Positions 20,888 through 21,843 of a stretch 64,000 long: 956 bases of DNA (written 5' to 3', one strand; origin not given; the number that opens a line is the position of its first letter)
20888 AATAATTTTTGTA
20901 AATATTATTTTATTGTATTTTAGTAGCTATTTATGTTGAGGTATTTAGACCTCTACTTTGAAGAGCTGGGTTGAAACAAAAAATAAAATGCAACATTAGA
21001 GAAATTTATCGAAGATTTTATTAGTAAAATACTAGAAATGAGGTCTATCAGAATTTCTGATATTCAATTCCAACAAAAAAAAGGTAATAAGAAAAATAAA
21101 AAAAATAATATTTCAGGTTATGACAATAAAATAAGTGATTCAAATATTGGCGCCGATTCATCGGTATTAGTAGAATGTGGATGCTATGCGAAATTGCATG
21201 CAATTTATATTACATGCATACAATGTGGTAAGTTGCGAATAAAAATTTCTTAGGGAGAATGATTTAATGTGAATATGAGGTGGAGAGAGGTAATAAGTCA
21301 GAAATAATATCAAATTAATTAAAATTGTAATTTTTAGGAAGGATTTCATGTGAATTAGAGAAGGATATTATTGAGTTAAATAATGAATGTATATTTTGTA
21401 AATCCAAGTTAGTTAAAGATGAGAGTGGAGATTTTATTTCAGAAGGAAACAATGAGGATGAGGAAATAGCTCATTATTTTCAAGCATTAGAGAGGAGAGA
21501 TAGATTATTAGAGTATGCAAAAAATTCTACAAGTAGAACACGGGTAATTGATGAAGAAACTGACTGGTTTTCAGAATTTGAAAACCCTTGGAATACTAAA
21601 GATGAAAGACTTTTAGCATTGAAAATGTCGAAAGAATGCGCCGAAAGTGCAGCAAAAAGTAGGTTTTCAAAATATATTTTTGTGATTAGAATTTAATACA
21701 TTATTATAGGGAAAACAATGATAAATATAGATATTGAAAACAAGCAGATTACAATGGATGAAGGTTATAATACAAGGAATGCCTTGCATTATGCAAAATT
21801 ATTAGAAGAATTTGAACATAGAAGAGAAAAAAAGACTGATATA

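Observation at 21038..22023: Unannotated three-exon ASC-1/TRIP4-type C2HC5 zinc-finger gene split across two ORF-track fragments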

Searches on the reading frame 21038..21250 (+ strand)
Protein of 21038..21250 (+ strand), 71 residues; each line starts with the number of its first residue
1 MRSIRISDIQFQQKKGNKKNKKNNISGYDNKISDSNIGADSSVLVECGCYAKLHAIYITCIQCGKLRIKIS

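Call 5: search_protein_families(library=pfam, proteins=[window:21038-21250:+], max_evalue=1)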
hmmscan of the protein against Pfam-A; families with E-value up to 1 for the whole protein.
seq(71 aa): 1 family
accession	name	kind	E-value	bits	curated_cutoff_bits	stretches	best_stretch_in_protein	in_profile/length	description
PF25299.1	ZZ_ADA2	-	0.031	14.9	27.5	1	48-66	3-21/48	ADA2 ZZ-type zing finger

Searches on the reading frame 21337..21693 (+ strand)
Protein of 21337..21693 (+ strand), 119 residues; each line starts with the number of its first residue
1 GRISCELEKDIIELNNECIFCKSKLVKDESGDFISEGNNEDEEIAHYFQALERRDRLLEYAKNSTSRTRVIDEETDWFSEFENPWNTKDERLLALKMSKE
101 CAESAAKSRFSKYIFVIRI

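Call 5: search_protein_families(library=pfam, proteins=[window:21337-21693:+], max_evalue=1)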
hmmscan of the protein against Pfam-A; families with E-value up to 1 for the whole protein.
seq(119 aa): 1 family
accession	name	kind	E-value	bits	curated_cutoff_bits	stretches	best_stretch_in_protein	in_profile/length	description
PF23134.2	TRIP4_3rd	-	0.1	13.5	27.7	1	74-114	2-42/54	TRIP4, third domain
